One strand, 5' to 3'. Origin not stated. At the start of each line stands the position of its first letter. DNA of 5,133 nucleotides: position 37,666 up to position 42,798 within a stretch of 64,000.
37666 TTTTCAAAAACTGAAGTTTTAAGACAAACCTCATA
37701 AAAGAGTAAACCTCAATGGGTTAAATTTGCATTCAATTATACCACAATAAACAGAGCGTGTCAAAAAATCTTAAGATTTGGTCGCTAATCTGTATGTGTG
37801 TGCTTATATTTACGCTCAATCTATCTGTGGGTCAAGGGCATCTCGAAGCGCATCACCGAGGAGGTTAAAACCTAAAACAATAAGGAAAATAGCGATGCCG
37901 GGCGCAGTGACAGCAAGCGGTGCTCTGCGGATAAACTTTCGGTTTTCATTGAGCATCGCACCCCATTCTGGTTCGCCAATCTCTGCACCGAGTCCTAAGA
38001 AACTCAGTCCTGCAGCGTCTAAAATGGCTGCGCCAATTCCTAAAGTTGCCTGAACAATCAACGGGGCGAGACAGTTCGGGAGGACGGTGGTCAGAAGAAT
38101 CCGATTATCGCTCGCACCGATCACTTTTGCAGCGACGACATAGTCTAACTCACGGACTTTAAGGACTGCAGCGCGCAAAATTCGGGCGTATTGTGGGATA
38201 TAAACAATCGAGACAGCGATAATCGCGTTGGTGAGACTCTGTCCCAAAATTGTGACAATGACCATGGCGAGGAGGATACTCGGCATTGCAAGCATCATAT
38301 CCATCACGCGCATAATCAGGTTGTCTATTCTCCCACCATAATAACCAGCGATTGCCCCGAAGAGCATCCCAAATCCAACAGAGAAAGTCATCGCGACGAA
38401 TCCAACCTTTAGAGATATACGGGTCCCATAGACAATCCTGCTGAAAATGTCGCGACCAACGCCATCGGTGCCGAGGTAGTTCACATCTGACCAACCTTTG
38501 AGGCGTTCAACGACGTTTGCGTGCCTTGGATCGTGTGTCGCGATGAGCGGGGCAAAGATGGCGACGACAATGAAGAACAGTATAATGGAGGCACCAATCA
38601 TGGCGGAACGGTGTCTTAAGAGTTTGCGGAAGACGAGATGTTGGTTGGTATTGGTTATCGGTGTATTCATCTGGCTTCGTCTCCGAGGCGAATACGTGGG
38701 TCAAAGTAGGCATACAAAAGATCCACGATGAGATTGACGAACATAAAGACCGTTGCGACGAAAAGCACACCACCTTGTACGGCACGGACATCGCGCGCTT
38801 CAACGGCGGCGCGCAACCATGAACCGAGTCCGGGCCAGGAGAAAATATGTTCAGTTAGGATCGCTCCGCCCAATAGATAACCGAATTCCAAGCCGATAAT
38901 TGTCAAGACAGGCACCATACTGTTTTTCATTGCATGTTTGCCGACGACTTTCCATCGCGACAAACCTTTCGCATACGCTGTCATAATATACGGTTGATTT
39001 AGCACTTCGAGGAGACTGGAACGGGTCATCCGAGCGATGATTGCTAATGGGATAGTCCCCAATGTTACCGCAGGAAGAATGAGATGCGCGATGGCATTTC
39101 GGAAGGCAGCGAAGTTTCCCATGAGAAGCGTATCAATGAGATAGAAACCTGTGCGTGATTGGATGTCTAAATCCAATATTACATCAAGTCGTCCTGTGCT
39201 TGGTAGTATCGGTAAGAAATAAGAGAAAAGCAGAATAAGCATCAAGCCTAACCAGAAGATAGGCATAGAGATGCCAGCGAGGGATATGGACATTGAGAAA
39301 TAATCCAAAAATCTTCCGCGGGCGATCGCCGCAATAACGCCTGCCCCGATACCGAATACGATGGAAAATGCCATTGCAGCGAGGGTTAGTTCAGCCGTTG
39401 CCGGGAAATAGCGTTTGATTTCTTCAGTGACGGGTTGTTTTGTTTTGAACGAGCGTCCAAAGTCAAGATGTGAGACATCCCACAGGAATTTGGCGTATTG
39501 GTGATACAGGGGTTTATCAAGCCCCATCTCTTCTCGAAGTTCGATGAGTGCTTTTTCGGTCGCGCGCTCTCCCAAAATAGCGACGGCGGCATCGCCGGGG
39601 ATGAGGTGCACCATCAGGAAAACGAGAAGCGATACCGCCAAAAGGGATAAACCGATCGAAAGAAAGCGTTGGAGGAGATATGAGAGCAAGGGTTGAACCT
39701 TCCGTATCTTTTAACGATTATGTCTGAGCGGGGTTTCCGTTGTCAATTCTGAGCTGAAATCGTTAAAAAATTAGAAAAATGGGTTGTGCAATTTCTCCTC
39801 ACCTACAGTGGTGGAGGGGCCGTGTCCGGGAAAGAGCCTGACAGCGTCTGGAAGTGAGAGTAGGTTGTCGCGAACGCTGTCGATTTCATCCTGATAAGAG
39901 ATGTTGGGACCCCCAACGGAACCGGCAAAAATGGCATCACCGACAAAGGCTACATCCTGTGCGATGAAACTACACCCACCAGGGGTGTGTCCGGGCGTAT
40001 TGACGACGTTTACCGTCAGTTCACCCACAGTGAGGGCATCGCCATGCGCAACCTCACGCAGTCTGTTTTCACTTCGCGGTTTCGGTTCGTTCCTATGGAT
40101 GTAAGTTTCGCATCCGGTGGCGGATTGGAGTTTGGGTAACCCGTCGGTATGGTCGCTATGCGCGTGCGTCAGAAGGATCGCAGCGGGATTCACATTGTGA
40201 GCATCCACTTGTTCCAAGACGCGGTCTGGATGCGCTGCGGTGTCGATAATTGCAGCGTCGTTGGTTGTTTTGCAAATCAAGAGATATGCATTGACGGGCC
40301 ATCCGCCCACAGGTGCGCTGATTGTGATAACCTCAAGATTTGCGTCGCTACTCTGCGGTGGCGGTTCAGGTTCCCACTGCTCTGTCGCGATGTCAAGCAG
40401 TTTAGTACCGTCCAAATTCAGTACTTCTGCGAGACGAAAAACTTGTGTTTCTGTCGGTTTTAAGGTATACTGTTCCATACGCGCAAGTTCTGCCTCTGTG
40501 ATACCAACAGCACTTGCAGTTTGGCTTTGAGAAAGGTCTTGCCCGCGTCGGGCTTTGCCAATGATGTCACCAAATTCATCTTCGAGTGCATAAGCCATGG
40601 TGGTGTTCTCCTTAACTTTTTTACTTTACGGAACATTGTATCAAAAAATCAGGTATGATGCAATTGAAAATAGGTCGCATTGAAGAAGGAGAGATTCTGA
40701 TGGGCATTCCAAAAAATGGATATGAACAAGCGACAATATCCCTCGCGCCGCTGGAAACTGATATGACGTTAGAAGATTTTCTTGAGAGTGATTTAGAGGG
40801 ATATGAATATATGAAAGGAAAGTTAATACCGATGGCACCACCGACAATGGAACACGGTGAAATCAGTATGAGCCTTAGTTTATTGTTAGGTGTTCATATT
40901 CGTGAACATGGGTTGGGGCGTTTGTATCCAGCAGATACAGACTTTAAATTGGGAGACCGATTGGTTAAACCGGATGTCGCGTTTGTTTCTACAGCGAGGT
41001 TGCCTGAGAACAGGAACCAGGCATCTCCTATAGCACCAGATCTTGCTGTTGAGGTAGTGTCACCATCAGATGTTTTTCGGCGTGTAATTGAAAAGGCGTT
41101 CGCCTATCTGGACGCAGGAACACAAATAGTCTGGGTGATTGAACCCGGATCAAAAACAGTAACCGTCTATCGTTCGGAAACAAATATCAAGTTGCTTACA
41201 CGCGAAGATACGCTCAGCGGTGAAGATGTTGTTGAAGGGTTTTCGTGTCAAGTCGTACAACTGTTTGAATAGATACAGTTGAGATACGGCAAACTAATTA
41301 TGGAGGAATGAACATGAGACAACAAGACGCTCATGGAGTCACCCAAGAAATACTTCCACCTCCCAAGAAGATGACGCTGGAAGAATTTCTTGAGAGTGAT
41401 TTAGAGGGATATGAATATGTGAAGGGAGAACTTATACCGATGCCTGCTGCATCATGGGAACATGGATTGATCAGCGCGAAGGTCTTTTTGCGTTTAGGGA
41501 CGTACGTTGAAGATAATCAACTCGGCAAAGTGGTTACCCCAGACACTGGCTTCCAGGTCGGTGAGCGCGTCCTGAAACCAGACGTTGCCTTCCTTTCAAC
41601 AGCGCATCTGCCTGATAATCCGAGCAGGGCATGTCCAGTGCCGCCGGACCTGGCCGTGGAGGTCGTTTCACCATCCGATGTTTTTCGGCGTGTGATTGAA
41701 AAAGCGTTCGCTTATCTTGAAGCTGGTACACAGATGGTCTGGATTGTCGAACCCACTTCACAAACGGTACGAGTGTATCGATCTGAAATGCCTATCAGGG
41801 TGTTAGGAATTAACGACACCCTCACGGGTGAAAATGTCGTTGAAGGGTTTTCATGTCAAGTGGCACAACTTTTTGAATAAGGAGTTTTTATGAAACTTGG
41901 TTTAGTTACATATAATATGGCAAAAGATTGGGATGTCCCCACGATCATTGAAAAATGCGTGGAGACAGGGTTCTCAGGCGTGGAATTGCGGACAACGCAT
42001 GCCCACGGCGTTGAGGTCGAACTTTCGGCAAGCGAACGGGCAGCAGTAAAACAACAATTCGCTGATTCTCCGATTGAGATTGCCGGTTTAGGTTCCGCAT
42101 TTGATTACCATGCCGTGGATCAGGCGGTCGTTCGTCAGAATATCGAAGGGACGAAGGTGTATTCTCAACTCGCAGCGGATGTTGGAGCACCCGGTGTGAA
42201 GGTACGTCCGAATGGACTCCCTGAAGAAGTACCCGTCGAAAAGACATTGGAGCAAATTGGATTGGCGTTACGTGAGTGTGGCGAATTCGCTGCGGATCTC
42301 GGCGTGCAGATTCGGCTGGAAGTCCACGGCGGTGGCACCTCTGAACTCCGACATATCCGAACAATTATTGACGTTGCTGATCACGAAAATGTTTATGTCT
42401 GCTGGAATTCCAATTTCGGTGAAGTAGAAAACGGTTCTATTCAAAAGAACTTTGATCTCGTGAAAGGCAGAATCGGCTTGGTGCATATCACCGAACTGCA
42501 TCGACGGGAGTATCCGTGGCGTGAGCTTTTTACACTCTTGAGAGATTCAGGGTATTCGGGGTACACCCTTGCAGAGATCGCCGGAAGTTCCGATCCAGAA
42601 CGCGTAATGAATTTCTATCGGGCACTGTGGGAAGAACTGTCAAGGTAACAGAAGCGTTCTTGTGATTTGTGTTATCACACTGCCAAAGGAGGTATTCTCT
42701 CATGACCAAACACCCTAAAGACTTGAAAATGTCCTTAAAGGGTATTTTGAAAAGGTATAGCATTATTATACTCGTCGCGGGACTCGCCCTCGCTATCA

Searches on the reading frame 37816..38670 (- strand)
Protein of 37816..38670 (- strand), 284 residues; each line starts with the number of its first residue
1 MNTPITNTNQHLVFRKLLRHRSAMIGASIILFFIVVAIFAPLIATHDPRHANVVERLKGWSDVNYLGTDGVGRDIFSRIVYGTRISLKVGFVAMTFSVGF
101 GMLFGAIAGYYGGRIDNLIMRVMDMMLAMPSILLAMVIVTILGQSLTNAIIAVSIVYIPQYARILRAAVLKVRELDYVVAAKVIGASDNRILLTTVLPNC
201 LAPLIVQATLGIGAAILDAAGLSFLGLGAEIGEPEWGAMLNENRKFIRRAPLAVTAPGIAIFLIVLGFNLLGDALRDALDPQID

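Call 35: search_protein_families(library=pfam, proteins=[window:37816-38670:-], max_evalue=0.0001)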
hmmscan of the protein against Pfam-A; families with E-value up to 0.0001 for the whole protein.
window:37816-38670:- (284 aa): 2 families
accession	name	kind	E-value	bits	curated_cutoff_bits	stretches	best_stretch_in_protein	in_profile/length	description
PF00528.27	BPD_transp_1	-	2.3e-37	128.9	26.4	1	101-283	1-182/184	Binding-protein-dependent transport system inner membrane component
PF12911.12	OppC_N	-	1.1e-11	44.8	23.9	1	12-52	5-45/53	N-terminal TM domain of oligopeptide transport permease C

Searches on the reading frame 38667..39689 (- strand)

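Call 35: search_protein_families(library=pfam, proteins=[window:38667-39689:-], max_evalue=0.0001)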
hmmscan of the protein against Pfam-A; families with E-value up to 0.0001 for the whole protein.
window:38667-39689:- (340 aa): 2 families
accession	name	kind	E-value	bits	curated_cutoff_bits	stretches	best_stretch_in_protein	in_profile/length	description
PF00528.27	BPD_transp_1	-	2.5e-41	141.9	26.4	1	113-334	1-183/184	Binding-protein-dependent transport system inner membrane component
PF19300.4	BPD_transp_1_N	-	6.5e-16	59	23.8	1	1-102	1-114/114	Binding-prot-dependent transport system membrane comp, N-term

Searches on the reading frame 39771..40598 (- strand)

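Call 36: search_protein_families(library=pfam, proteins=[window:39771-40598:-], max_evalue=0.0001)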
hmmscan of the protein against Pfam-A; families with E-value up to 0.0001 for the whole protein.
window:39771-40598:- (275 aa): 4 families
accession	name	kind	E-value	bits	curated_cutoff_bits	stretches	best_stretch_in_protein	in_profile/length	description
PF00753.33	Lactamase_B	-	7.9e-19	68.8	22.7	1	98-259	2-196/196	Metallo-beta-lactamase superfamily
PF12706.13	Lactamase_B_2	-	7.2e-07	29.4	27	1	136-207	29-116/200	Beta-lactamase superfamily domain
PF01381.28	HTH_3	-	1.5e-06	28.5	23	1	15-65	3-53/55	Helix-turn-helix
PF13560.12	HTH_31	-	7.6e-06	26.6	27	1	9-65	2-59/64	Helix-turn-helix domain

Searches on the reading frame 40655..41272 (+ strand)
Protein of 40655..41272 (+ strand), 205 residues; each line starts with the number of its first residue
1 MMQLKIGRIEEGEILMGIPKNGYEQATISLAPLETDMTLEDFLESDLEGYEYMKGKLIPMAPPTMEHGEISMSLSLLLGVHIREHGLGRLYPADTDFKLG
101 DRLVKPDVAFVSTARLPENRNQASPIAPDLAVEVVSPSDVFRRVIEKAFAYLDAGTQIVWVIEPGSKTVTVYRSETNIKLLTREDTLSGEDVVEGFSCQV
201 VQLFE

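Call 36: search_protein_families(library=pfam, proteins=[window:40655-41272:+], max_evalue=0.0001)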
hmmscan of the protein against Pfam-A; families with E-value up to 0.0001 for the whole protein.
window:40655-41272:+ (205 aa): 1 family
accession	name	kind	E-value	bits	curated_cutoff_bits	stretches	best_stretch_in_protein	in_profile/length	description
PF05685.18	Uma2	-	2.4e-33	115.5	27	1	41-200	3-171/172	Putative restriction endonuclease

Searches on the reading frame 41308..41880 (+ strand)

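Call 36: search_protein_families(library=pfam, proteins=[window:41308-41880:+], max_evalue=0.0001)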
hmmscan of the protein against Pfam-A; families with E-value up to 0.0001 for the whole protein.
window:41308-41880:+ (190 aa): 1 family
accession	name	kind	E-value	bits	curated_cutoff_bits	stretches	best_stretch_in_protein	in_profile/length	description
PF05685.18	Uma2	-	1.6e-34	119.3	27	1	25-186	2-172/172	Putative restriction endonuclease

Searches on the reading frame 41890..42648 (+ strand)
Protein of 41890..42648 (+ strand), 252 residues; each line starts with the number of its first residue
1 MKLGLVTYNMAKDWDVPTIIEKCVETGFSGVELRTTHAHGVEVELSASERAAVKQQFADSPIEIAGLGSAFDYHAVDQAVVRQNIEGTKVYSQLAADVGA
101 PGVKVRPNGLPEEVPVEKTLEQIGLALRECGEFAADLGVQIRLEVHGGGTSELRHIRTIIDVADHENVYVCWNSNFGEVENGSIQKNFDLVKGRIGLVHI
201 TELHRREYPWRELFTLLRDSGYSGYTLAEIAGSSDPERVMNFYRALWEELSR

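Call 36: search_protein_families(library=pfam, proteins=[window:41890-42648:+], max_evalue=0.0001)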
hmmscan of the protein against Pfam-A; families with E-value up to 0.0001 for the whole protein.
window:41890-42648:+ (252 aa): 1 family
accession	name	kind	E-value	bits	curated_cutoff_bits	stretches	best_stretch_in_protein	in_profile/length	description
PF01261.30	AP_endonuc_2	-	2.3e-20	73.8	31.1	1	20-237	1-236/249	Xylose isomerase-like TIM barrel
